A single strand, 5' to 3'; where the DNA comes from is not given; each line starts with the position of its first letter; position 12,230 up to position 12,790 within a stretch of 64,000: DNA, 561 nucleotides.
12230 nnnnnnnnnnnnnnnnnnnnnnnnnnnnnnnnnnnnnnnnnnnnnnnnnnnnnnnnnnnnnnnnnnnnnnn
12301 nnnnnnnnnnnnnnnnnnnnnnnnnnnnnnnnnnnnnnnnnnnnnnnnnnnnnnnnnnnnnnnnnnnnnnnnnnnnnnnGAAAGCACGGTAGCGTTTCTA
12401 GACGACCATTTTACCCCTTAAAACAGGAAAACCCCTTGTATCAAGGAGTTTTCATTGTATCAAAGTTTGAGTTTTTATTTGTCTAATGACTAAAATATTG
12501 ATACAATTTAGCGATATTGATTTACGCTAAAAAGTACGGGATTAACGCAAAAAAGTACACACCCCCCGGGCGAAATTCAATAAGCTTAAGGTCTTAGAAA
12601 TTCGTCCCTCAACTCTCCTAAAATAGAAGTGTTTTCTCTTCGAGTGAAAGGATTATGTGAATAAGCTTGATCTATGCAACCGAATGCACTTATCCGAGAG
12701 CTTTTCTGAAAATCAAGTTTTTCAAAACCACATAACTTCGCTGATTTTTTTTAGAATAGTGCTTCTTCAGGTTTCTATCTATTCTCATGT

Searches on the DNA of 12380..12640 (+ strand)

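Call 48: search_dna_similar(query=window:12380-12640:+, collection=phages, mode=distant, max_evalue=0.001)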
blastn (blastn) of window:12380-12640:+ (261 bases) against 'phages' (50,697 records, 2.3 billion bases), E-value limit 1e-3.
No match.

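Call 49: search_dna_similar(query=window:12380-12640:+, collection=plasmids, mode=distant, max_evalue=0.001)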
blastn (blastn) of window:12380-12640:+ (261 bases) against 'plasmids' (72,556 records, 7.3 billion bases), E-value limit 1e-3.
Records with a match: 3; places in all: 4; records where one place covers at least 80% of the query: 0.
Best place of each record, by identity: 80-90% 2; 60-80% 1.
By first word of the organism name: Clostridium 2; Peptoclostridium 1.
By predicted mobility (MOB-suite, as given by PLSDB): non-mobilizable 3.
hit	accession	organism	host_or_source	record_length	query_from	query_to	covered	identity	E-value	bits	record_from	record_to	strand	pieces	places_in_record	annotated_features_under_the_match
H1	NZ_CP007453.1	Peptoclostridium acidaminophilum DSM 3953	black mud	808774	41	183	55%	75.9%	4e-17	95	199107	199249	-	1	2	none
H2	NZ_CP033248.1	Clostridium butyricum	environment swab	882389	100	143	17%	87.0%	1e-4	55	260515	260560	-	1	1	none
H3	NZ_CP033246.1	Clostridium butyricum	Homo sapiens,stool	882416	100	143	17%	87.0%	1e-4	55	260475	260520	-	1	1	none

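Call 50: get_annotated_region(hit=H1, flank=14000)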
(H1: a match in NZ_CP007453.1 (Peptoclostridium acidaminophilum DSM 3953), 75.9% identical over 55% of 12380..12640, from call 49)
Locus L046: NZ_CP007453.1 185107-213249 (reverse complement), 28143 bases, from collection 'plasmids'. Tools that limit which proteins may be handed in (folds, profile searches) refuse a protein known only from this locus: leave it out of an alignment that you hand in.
description: Peptoclostridium acidaminophilum DSM 3953 strain al-2 plasmid EAL2_808p, complete sequence
organism: Peptoclostridium acidaminophilum DSM 3953 (NCBI taxid 1286171)
taxonomy: Bacteria; Bacillota; Clostridia; Peptostreptococcales; Peptoclostridiaceae; Peptoclostridium; Peptoclostridium acidaminophilum; Peptoclostridium acidaminophilum DSM 3953
host: -; source: black mud; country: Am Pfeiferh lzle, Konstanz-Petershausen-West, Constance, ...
typing (MOB-suite, as given by PLSDB): non-mobilizable
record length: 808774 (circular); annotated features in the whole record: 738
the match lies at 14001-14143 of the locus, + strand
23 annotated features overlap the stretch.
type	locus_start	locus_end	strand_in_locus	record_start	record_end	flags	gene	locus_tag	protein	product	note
CDS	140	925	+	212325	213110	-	-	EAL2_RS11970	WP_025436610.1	CBS domain-containing protein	-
CDS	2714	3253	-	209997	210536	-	-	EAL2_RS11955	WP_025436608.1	ATP-binding protein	-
CDS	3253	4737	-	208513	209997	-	istA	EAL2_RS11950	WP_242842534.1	IS21 family transposase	-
CDS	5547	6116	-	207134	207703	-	-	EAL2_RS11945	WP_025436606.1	YdeI/OmpD-associated family protein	-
CDS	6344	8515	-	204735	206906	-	-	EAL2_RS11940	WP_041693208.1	DUF262 domain-containing protein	-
CDS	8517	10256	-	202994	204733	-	-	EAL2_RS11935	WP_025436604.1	DUF262 domain-containing protein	-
CDS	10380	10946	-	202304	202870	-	-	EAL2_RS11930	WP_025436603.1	hypothetical protein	-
CDS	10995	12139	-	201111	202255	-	-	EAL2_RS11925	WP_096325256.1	IS3 family transposase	-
CDS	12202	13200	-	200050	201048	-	-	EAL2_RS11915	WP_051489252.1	hypothetical protein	-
CDS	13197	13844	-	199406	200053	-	-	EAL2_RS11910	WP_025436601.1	hypothetical protein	-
CDS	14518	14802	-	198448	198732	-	-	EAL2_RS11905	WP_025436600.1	hypothetical protein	-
CDS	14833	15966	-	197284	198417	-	-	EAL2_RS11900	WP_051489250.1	AAA family ATPase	-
CDS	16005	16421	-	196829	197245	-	-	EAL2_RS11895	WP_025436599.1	hypothetical protein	-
CDS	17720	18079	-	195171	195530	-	-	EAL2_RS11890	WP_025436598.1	hypothetical protein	-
CDS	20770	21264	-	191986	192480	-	-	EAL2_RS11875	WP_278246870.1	EAL domain-containing protein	-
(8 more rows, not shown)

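Call 71: get_annotated_region(hit=H2, flank=9000)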
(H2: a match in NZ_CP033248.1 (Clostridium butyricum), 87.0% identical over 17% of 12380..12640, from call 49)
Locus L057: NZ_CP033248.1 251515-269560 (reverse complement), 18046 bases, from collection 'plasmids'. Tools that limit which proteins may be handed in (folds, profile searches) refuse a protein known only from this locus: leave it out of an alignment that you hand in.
description: Clostridium butyricum strain CFSA3989 plasmid pCFSA3989, complete sequence
organism: Clostridium butyricum (NCBI taxid 1492)
taxonomy: Bacteria; Bacillota; Clostridia; Eubacteriales; Clostridiaceae; Clostridium; Clostridium butyricum
host: -; source: environment swab; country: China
typing (MOB-suite, as given by PLSDB): non-mobilizable
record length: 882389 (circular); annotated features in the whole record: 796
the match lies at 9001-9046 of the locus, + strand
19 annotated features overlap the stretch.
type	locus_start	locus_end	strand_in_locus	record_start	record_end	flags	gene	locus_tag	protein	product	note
CDS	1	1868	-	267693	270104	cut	-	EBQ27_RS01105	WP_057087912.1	glycyl radical protein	-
CDS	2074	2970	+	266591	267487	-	-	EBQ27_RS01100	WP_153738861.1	glycyl-radical enzyme activating protein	GO:0043687 - post-translational protein modification [Evidence IEA]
CDS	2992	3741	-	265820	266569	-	-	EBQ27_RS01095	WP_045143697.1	DeoR/GlpR family DNA-binding transcription regulator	-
CDS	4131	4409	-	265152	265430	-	-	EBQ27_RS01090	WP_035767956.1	helix-turn-helix domain-containing protein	-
CDS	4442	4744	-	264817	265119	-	-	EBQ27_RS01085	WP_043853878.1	aspartyl protease family protein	-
CDS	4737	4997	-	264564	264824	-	-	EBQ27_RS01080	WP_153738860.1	hypothetical protein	-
CDS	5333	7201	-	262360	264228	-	-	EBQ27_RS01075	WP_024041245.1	DUF3732 domain-containing protein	-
CDS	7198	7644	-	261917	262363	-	-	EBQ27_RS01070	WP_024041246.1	three component ABC system middle component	-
CDS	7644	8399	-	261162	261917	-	-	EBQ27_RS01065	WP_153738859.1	hypothetical protein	-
CDS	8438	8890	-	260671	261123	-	-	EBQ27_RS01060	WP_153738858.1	hypothetical protein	-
CDS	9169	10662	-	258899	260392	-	-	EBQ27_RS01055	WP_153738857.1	hypothetical protein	-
CDS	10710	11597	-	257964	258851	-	-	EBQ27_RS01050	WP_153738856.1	AbiJ-NTD4 domain-containing protein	-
CDS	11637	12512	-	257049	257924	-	-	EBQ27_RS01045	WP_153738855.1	hypothetical protein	-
CDS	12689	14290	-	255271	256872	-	-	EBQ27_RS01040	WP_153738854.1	recombinase family protein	GO:0006310 - DNA recombination [Evidence IEA]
CDS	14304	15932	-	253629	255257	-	-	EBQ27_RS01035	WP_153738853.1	recombinase family protein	GO:0006310 - DNA recombination [Evidence IEA]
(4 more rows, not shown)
